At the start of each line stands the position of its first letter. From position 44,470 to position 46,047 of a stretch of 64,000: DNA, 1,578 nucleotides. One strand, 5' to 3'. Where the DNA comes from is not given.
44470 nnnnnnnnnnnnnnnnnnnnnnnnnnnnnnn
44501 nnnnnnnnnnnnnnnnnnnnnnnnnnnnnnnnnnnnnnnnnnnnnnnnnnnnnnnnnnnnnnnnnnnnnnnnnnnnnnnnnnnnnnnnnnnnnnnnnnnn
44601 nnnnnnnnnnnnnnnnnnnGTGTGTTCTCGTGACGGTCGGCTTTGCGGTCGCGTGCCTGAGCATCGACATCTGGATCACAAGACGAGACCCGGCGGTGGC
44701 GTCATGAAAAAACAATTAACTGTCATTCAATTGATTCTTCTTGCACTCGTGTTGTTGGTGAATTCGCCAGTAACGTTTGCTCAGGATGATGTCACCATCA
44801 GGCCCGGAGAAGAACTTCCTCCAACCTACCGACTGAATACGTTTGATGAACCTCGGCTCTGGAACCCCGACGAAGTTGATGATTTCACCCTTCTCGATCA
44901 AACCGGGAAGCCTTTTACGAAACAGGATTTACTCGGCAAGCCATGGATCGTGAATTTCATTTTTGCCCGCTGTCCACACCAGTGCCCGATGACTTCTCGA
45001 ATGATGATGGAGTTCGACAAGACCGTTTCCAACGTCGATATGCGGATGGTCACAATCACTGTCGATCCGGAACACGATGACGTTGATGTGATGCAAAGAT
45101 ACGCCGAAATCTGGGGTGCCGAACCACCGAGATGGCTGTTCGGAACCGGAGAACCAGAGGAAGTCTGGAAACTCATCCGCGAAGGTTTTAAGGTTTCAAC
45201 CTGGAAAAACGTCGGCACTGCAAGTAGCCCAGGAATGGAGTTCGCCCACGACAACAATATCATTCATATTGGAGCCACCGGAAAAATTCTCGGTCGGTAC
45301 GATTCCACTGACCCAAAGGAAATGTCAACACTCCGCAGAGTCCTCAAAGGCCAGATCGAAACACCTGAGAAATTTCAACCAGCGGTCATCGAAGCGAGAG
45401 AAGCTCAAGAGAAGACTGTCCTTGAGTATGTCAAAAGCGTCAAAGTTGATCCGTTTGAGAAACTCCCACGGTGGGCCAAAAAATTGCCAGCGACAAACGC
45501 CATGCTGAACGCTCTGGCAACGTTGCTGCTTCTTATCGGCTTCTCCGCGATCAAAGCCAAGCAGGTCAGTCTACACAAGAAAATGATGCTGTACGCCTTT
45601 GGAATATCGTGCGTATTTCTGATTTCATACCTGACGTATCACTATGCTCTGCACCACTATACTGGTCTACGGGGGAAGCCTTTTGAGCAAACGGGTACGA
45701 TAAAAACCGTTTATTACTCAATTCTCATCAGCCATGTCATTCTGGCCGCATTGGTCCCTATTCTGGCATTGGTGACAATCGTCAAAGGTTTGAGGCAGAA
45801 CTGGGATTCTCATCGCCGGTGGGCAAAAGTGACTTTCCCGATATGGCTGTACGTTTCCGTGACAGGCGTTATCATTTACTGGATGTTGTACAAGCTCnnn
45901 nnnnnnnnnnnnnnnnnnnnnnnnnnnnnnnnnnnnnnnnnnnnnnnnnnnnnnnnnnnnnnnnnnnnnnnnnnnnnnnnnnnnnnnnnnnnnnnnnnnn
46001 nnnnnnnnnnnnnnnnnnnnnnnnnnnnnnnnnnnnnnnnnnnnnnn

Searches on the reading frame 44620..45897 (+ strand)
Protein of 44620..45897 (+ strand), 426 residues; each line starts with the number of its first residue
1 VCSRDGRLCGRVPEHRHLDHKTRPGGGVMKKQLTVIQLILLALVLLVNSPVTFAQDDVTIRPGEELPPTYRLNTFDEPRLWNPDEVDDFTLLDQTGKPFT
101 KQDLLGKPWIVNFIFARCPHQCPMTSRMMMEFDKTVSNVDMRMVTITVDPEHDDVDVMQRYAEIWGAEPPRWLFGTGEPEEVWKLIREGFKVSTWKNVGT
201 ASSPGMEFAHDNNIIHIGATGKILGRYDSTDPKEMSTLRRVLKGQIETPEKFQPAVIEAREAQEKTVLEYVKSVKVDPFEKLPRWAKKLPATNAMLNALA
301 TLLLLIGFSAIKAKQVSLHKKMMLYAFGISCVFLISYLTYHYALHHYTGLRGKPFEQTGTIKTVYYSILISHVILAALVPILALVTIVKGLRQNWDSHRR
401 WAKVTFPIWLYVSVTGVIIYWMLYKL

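Call 89: search_protein_families(library=pfam, proteins=[window:44620-45897:+], max_evalue=0.0001)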
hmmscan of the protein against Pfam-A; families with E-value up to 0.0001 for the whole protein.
window:44620-45897:+ (426 aa): 3 families
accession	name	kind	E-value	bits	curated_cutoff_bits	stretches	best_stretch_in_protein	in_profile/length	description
PF04238.17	DUF420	-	5e-40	137.2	30.5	1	289-423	1-130/130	Protein of unknown function (DUF420)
PF02630.20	SCO1-SenC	-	6e-25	88.2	22.8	1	88-222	3-133/134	SCO1/SenC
PF00578.27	AhpC-TSA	-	6.6e-05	23.3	26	0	84-152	3-71/124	AhpC/TSA family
